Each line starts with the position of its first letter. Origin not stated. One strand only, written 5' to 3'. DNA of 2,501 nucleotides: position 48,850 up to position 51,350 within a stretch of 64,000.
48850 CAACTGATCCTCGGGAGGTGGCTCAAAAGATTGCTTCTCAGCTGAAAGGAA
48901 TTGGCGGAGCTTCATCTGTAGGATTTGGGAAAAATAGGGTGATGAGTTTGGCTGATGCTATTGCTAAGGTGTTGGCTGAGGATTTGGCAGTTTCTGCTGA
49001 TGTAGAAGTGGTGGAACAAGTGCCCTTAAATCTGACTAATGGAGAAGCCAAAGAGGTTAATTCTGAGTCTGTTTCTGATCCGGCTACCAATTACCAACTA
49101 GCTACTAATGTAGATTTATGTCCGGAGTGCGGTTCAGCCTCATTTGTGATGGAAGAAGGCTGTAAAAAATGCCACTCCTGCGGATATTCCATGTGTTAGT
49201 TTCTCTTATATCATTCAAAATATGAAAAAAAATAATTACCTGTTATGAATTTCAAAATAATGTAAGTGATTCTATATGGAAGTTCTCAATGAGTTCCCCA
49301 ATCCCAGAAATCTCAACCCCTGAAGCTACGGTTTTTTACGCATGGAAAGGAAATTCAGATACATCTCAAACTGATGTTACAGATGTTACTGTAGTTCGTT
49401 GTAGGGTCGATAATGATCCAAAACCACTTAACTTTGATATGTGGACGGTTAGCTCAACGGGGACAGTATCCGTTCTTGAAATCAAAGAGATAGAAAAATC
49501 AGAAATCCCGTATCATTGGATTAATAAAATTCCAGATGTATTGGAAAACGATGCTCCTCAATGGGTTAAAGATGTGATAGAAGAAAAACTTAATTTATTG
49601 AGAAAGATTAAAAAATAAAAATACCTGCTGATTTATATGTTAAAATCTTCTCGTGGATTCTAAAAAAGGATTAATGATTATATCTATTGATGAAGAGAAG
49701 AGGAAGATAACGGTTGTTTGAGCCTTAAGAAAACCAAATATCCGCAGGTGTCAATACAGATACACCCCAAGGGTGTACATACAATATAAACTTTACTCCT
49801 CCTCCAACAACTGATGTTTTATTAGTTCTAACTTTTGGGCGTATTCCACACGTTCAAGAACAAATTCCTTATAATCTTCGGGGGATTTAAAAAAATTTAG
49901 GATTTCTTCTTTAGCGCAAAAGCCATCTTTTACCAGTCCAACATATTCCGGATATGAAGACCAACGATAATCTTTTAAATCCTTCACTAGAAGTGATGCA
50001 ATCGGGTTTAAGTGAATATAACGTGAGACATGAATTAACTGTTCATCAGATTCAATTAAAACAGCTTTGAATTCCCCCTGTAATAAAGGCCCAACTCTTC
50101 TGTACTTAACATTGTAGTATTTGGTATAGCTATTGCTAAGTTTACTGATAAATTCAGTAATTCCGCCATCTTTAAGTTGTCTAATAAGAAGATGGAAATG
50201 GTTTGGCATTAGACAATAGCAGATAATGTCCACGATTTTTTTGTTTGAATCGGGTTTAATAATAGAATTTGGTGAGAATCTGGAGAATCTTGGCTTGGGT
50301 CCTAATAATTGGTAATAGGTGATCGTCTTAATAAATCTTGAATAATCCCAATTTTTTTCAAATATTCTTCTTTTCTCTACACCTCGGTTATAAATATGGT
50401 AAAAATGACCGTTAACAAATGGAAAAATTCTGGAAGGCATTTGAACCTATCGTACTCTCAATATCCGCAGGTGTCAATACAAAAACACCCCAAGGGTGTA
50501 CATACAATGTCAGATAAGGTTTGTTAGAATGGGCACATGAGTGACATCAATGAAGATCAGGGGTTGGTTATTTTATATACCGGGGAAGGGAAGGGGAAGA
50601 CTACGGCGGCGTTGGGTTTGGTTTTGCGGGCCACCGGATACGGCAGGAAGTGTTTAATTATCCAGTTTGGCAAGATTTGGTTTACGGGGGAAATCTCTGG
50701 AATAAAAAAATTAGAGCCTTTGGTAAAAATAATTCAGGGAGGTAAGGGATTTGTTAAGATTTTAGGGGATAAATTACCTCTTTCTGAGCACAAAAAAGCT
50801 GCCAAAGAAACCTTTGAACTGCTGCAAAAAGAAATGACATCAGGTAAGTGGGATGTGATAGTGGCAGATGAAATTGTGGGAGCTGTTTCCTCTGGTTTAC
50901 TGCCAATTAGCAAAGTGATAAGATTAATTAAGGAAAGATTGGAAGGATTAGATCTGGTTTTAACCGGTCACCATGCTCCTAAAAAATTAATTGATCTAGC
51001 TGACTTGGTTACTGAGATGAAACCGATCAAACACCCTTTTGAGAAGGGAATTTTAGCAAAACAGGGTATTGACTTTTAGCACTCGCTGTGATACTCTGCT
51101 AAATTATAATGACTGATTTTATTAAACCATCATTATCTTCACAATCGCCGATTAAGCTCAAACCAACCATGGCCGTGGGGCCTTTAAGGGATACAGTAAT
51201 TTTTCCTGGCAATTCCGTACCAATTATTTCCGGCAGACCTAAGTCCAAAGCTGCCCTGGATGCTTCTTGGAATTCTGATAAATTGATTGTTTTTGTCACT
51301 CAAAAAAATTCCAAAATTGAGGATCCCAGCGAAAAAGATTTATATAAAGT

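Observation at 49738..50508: IS200/IS605-like unit with 48-bp direct subterminal hairpin repeats, inserted between the B12-dependent RNR and the cobalamin adenosyltransferase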

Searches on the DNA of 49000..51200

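Call 54: search_rna_families(source=window, start=49000, end=51200, threshold=evalue, max_evalue=1)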
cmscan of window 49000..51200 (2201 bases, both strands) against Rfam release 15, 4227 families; matches with E-value up to 1: 0.
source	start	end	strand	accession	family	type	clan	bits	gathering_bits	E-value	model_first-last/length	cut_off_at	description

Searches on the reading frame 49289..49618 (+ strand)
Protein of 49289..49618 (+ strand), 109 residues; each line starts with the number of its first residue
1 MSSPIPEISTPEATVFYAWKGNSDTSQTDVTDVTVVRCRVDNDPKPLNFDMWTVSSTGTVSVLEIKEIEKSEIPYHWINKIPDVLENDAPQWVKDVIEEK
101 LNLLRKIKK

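Call 4: search_protein_families(library=pfam, proteins=[window:49289-49618:+], max_evalue=0.01)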
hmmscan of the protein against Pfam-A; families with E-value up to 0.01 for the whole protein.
window:49289-49618:+ (109 aa): 0 families

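Call 8: search_protein_families(library=ncbifam, proteins=[window:49289-49618:+], max_evalue=0.01)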
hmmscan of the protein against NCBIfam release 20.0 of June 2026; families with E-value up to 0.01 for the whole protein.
window:49289-49618:+ (109 aa): 0 families

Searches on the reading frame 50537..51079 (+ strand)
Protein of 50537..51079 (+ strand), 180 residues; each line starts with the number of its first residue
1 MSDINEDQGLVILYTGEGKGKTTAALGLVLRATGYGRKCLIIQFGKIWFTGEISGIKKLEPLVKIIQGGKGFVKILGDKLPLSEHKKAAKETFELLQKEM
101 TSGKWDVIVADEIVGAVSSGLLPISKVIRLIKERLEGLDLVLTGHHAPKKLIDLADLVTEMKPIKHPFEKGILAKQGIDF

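Call 4: search_protein_families(library=pfam, proteins=[window:50537-51079:+], max_evalue=0.01)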
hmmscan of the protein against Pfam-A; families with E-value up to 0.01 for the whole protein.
window:50537-51079:+ (180 aa): 1 family
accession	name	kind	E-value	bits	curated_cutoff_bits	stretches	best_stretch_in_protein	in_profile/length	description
PF02572.21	CobA_CobO_BtuR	-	3.2e-55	187.4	25.7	1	8-180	2-172/172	ATP:corrinoid adenosyltransferase BtuR/CobO/CobP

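Call 30: find_related_loci(query=window:50537-51079:+, collection=metagenome_contigs, flank=5000)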
Query window:50537-51079:+ (180 aa) in metagenome_contigs; peptide patterns used: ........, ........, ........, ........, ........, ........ (x = any residue, [..] = any of these).
384 stretches matched a pattern; 278 encode a relative of the query (tblastn E <= 1e-3); the best 80 are kept; 80 distinct loci.
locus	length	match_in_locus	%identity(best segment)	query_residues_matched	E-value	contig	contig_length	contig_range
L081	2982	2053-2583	76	4-180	2e-90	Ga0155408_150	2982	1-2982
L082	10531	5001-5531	76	4-180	5e-89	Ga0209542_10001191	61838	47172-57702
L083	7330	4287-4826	74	1-180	2e-88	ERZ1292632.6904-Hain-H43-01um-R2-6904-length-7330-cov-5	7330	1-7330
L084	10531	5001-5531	75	4-180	8e-87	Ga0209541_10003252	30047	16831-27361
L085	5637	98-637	71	1-180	1e-84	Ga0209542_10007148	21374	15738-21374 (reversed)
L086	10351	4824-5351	73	5-180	5e-84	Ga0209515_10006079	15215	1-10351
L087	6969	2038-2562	73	6-180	9e-83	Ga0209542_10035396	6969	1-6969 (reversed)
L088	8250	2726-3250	71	6-180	2e-81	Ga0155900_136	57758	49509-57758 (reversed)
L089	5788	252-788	68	2-180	7e-81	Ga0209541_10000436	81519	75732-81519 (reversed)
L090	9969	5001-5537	70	2-180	5e-78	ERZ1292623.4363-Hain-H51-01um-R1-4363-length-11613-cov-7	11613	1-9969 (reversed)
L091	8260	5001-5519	67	8-180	6e-76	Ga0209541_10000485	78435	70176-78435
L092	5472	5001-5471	73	5-161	9e-74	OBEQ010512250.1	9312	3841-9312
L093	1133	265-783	64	8-180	6e-75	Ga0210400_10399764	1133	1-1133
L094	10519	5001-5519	66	8-180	2e-66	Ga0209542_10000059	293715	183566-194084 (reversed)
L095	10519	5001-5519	66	8-180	2e-66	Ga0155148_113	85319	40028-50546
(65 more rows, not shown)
